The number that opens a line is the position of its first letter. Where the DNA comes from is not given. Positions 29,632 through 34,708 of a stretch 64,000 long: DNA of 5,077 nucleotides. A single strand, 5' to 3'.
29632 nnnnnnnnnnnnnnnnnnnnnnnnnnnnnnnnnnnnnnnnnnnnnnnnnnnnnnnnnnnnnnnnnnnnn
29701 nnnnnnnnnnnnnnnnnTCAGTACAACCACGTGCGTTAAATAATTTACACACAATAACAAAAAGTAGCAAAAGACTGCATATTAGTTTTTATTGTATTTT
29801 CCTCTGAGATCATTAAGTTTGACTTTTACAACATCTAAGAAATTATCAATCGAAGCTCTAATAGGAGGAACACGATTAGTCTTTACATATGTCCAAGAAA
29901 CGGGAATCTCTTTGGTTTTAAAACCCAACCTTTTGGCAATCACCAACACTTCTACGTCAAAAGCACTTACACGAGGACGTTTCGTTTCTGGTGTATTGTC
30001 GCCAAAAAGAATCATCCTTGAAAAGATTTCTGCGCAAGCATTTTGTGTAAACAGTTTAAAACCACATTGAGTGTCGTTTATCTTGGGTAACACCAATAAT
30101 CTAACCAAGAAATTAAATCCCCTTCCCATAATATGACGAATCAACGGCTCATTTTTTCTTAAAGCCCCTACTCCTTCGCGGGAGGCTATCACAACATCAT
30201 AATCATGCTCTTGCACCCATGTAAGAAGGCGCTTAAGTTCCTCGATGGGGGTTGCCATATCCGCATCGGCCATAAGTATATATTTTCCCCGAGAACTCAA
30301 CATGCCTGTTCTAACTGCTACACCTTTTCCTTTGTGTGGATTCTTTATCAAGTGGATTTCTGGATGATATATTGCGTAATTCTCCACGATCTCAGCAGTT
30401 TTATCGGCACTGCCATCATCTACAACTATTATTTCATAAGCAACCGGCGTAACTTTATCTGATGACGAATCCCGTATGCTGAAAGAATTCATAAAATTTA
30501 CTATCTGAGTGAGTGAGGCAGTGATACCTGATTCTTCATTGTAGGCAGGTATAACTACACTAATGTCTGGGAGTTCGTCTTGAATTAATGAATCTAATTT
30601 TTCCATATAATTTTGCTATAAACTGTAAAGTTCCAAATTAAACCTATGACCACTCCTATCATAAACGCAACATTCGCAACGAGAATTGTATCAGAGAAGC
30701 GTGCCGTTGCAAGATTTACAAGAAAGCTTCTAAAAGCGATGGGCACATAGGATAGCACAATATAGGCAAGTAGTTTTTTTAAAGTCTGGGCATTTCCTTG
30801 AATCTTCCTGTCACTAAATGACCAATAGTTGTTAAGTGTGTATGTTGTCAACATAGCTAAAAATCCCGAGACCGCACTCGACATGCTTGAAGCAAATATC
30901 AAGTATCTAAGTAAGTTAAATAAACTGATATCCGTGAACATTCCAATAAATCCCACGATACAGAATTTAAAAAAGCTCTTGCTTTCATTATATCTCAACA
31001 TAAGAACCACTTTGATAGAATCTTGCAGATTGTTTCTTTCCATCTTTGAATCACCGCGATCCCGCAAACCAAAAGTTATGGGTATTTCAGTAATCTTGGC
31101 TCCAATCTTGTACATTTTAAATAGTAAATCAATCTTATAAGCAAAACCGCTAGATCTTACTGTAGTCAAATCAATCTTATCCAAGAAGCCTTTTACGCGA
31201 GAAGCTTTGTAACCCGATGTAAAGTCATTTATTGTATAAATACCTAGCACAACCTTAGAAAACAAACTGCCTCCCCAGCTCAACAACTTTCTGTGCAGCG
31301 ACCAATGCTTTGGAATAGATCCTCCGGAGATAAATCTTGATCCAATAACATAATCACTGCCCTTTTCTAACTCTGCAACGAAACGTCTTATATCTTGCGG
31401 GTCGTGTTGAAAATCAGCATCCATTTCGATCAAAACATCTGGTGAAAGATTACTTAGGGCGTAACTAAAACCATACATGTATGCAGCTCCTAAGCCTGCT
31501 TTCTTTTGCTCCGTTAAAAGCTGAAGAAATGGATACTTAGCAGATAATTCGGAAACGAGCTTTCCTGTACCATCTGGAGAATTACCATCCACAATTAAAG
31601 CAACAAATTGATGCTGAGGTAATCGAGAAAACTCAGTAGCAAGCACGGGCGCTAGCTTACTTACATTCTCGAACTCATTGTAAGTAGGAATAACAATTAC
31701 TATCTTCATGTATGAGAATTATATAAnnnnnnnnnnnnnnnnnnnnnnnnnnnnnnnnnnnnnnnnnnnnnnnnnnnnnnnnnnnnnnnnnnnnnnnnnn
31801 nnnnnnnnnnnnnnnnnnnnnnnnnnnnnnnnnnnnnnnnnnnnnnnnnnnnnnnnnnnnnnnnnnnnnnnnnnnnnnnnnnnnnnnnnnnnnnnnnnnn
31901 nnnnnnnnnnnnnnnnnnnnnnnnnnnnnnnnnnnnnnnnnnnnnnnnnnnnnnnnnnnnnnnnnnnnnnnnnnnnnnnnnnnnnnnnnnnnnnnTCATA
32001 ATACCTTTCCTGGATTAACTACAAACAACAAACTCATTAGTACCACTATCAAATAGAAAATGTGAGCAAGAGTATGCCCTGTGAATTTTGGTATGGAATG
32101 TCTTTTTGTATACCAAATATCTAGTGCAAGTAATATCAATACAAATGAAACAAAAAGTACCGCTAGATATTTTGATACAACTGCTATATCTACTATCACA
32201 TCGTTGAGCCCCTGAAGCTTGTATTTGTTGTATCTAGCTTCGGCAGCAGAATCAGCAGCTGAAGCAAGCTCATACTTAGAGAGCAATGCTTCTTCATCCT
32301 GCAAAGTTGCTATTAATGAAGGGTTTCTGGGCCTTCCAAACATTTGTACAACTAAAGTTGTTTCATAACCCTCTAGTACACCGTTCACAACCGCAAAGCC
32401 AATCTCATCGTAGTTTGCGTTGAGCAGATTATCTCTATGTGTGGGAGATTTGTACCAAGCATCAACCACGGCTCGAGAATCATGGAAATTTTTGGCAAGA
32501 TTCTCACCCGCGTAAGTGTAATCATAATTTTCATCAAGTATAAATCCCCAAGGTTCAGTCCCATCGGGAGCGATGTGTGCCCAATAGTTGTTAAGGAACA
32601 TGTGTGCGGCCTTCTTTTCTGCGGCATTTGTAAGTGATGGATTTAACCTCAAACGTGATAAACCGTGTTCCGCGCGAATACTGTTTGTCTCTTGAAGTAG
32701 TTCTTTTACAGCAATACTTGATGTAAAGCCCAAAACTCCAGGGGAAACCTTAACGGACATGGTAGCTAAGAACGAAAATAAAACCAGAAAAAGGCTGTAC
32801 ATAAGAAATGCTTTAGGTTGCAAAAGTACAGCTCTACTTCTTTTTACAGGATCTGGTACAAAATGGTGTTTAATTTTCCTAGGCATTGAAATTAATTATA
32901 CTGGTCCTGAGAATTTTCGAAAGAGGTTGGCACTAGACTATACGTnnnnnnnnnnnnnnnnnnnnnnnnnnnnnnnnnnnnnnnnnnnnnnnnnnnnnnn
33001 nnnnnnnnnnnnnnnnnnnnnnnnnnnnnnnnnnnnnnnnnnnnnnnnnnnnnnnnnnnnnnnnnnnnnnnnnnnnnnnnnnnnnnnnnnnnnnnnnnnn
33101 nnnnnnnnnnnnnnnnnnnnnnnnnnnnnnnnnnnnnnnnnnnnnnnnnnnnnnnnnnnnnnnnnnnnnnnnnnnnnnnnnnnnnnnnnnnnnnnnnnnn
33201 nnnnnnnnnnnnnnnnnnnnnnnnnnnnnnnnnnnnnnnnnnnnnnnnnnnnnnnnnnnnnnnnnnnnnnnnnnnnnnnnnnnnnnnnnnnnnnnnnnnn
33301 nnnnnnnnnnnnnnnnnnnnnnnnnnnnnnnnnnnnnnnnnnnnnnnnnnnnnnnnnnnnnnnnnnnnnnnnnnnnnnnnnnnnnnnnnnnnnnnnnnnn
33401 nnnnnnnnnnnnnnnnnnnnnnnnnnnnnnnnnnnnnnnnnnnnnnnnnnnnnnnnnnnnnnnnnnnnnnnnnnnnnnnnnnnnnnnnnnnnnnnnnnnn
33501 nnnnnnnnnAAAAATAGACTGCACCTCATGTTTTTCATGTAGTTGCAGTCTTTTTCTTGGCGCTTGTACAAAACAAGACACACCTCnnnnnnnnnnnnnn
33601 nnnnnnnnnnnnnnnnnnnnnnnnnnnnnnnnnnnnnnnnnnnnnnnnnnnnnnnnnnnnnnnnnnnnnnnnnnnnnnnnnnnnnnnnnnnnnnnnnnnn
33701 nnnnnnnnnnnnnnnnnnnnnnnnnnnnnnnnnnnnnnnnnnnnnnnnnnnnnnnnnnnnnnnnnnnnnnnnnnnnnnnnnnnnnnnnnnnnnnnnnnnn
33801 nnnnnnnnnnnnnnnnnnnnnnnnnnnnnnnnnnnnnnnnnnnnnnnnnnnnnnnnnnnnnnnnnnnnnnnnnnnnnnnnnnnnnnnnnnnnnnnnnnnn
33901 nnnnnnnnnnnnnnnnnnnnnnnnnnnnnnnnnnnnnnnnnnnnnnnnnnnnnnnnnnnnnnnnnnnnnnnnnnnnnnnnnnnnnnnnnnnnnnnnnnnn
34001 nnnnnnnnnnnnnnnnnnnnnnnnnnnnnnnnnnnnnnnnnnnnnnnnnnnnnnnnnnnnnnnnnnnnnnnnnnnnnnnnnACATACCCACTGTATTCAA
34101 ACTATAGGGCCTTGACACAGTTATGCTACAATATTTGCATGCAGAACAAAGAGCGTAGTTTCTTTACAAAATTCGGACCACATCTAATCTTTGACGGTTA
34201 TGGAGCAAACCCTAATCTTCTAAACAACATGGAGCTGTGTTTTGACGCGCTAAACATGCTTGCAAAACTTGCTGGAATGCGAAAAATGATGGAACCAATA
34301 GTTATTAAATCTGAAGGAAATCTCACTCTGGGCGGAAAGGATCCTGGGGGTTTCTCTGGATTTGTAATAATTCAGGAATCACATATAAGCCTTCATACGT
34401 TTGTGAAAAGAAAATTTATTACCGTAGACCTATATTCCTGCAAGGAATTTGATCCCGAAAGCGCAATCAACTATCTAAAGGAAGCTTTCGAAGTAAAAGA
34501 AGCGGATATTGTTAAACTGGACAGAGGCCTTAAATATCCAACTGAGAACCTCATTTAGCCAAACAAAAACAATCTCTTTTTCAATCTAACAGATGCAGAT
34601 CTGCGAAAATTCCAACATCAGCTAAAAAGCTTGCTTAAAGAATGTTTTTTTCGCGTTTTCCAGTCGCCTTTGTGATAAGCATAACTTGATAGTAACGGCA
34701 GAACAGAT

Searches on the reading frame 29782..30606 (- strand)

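Call 9: search_protein_families(library=pfam, proteins=[window:29782-30606:-], max_evalue=0.001)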
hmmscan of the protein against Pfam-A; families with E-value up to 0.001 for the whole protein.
window:29782-30606:- (274 aa): 4 families
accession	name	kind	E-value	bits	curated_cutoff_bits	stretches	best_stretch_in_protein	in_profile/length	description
PF00535.33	Glycos_transf_2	-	1.2e-31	110.4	23.3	1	16-195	1-168/168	Glycosyl transferase family 2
PF13641.12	Glyco_tranf_2_3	-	4.1e-09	37.2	27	1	13-139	1-119/230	Glycosyltransferase like family 2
PF12804.13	NTP_transf_3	-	0.00013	22.6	27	1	51-146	33-126/160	MobA-like NTP transferase domain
PF10111.15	Glyco_tranf_2_2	-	0.00046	20.2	27.3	1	56-132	29-107/276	Glycosyltransferase like family 2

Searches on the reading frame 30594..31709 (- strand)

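Call 9: search_protein_families(library=pfam, proteins=[window:30594-31709:-], max_evalue=0.001)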
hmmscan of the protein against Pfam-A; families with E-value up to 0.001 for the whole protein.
window:30594-31709:- (371 aa): 2 families
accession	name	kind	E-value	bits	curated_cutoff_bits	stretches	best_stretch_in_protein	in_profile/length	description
PF00535.33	Glycos_transf_2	-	6.5e-21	75.4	23.3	1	5-141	2-131/168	Glycosyl transferase family 2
PF04138.20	GtrA_DPMS_TM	-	1.1e-14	55.1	26.1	1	248-369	1-117/117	GtrA/DPMS, transmembrane domain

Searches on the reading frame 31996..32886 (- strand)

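Call 9: search_protein_families(library=pfam, proteins=[window:31996-32886:-], max_evalue=0.001)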
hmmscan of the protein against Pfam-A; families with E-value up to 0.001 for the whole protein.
window:31996-32886:- (296 aa): 1 family
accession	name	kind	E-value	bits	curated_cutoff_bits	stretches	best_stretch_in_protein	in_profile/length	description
PF00188.32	CAP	-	3e-20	73.7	21.1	1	64-181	1-115/117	Cysteine-rich secretory protein family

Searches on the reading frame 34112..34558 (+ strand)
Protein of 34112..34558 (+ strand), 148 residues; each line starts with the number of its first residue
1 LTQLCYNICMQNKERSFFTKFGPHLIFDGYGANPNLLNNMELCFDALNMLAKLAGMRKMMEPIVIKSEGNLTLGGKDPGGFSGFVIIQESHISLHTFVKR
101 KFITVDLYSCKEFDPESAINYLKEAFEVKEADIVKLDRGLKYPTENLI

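Call 9: search_protein_families(library=pfam, proteins=[window:34112-34558:+], max_evalue=0.001)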
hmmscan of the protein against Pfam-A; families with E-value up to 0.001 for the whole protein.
window:34112-34558:+ (148 aa): 1 family
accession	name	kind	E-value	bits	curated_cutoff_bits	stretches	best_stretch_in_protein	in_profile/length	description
PF02675.21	AdoMet_dc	-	1.9e-26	92.9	25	1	24-139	1-107/107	S-adenosylmethionine decarboxylase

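Call 83: search_protein_families(library=ncbifam, proteins=[window:34139-34558:+], max_evalue=0.001)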
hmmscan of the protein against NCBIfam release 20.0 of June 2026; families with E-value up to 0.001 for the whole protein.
window:34139-34558:+ (139 aa): 1 family
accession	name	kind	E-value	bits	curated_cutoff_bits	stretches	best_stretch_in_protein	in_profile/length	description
TIGR03330.1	SAM_DCase_Bsu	equivalog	4.3e-22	78.6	75.65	1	12-130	3-112/112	adenosylmethionine decarboxylase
